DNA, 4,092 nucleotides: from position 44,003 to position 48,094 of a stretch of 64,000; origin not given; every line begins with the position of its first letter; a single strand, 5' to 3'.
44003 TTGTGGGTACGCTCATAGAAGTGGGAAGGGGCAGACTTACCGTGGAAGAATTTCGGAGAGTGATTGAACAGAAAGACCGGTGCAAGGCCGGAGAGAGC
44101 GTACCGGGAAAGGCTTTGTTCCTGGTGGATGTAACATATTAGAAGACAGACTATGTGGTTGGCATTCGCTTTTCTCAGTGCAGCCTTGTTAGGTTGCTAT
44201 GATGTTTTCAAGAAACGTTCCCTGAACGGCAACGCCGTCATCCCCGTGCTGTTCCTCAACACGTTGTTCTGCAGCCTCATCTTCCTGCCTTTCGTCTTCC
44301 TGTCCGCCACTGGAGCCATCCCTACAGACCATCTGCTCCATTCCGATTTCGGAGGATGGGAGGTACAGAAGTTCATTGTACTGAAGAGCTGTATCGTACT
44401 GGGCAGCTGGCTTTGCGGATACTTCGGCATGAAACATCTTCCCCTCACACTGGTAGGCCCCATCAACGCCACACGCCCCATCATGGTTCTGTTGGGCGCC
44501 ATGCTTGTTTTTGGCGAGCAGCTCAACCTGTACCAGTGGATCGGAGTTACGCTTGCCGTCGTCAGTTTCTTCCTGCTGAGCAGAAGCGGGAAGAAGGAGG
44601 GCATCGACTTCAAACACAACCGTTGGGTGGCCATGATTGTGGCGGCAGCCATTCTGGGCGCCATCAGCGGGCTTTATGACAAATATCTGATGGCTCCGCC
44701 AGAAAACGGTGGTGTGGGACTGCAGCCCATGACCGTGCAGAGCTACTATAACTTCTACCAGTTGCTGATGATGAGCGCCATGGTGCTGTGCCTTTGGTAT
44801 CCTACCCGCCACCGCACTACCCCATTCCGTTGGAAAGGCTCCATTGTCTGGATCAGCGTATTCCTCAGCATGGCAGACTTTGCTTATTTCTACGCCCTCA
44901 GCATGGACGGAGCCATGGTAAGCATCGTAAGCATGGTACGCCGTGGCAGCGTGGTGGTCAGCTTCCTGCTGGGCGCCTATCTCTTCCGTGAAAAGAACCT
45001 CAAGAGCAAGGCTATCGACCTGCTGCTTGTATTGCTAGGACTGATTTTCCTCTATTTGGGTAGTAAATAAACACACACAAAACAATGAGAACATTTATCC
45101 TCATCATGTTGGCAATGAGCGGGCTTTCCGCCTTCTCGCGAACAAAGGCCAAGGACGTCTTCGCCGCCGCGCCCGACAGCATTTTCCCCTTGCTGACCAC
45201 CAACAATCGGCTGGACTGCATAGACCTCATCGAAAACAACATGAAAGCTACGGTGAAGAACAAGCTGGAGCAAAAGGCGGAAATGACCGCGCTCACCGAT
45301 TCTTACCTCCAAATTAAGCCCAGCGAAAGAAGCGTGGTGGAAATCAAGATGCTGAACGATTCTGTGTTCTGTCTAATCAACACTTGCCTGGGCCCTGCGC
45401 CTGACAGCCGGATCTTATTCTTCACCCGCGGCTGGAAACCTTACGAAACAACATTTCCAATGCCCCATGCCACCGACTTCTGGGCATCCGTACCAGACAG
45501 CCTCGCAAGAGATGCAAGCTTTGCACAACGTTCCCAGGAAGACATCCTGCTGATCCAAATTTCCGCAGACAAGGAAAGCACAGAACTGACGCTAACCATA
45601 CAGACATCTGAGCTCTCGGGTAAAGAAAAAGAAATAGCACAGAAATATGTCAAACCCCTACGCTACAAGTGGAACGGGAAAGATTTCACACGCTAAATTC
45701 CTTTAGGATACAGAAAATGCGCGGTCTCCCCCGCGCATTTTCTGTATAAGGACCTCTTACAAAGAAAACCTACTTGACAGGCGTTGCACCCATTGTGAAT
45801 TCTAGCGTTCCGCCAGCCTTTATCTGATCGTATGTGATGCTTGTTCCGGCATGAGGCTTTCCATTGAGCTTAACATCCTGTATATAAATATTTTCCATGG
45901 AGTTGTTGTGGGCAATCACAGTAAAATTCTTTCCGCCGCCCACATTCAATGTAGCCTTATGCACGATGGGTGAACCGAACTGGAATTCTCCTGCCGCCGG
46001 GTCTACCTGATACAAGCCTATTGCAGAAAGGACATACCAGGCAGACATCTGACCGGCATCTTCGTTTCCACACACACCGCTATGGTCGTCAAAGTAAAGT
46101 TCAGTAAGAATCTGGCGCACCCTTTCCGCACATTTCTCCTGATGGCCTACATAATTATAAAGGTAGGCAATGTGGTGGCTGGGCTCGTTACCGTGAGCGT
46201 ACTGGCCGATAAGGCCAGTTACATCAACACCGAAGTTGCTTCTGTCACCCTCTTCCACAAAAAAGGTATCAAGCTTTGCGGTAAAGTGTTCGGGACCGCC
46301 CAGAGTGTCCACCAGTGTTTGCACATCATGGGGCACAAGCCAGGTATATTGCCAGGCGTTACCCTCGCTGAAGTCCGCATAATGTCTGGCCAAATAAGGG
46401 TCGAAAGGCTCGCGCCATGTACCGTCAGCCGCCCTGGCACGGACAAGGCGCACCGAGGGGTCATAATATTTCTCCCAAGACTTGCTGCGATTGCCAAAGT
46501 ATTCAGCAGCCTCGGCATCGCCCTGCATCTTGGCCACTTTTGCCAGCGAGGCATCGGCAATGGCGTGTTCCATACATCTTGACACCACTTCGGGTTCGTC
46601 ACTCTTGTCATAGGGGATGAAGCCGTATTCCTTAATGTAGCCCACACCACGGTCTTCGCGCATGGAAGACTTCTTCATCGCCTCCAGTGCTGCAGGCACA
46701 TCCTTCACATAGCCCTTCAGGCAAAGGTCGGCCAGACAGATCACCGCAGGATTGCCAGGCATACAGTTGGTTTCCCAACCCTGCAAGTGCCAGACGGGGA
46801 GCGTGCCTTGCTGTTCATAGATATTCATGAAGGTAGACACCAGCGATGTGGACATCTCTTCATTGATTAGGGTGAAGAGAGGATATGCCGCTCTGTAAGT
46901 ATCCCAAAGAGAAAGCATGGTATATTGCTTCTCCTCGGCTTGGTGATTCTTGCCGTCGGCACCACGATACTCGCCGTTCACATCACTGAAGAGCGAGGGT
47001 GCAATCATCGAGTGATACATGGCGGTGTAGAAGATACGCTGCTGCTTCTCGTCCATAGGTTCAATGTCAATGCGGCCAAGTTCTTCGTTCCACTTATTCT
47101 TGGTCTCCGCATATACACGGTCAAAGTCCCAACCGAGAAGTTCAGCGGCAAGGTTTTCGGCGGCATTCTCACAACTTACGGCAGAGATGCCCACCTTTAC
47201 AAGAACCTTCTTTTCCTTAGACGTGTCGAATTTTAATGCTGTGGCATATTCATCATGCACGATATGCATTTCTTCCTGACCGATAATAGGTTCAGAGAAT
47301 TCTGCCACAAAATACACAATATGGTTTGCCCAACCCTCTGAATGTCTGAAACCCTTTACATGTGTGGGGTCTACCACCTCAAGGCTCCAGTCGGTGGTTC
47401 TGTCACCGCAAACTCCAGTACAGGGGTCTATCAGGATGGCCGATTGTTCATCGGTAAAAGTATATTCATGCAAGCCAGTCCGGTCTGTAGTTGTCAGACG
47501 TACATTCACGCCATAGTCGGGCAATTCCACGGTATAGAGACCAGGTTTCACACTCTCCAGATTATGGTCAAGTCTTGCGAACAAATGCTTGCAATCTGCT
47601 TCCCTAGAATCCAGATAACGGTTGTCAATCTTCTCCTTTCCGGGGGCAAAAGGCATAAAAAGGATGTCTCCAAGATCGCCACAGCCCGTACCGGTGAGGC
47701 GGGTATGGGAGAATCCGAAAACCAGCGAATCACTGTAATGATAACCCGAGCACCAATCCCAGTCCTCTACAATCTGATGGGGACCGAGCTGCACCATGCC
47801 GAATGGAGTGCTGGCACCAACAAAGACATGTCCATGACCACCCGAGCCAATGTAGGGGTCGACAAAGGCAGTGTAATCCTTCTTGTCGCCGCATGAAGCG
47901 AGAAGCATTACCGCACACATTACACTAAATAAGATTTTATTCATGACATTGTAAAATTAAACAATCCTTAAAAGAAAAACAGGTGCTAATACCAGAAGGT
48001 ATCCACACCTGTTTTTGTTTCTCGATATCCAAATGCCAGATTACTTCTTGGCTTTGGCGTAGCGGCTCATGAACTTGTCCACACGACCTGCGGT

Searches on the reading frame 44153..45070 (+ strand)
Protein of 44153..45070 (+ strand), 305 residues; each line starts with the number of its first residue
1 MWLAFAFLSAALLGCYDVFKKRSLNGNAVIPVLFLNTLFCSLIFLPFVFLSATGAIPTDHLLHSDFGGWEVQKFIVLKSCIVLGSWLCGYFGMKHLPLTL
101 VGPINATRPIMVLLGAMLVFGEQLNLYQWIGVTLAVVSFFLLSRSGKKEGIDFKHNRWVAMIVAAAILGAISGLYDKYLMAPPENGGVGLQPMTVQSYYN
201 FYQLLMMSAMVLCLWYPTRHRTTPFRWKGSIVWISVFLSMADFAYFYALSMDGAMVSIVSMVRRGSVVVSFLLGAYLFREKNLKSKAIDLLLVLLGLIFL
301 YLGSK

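Call 50: search_protein_families(library=pfam, proteins=[window:44153-45070:+], max_evalue=0.001)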
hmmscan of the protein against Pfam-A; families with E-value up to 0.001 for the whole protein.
window:44153-45070:+ (305 aa): 2 families
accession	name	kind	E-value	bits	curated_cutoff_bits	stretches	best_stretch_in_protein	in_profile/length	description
PF00892.27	EamA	-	1.3e-19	71.2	28.2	2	2-143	3-134/135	EamA-like transporter family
PF03151.22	TPT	-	0.00044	20.2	30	0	10-142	154-290/291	Triose-phosphate Transporter family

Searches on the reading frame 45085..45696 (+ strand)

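Call 50: search_protein_families(library=pfam, proteins=[window:45085-45696:+], max_evalue=0.001)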
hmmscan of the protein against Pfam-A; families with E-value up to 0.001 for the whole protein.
window:45085-45696:+ (203 aa): 1 family
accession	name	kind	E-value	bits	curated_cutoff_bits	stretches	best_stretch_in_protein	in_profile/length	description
PF11644.13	DUF3256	-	9.8e-49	165.9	25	1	19-201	6-195/195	Protein of unknown function (DUF3256)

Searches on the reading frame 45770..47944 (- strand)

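Call 50: search_protein_families(library=pfam, proteins=[window:45770-47944:-], max_evalue=0.001)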
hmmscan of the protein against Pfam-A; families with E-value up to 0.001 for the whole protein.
window:45770-47944:- (724 aa): 2 families
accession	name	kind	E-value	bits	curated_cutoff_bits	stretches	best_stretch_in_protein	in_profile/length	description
PF07971.18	Glyco_hydro_92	-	1.2e-168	562.4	24.6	1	260-719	1-463/464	Glycosyl hydrolase family 92 catalytic domain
PF17678.7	Glyco_hydro_92N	-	2.3e-62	211.4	34.5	1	27-254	1-236/236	Glycosyl hydrolase family 92 N-terminal domain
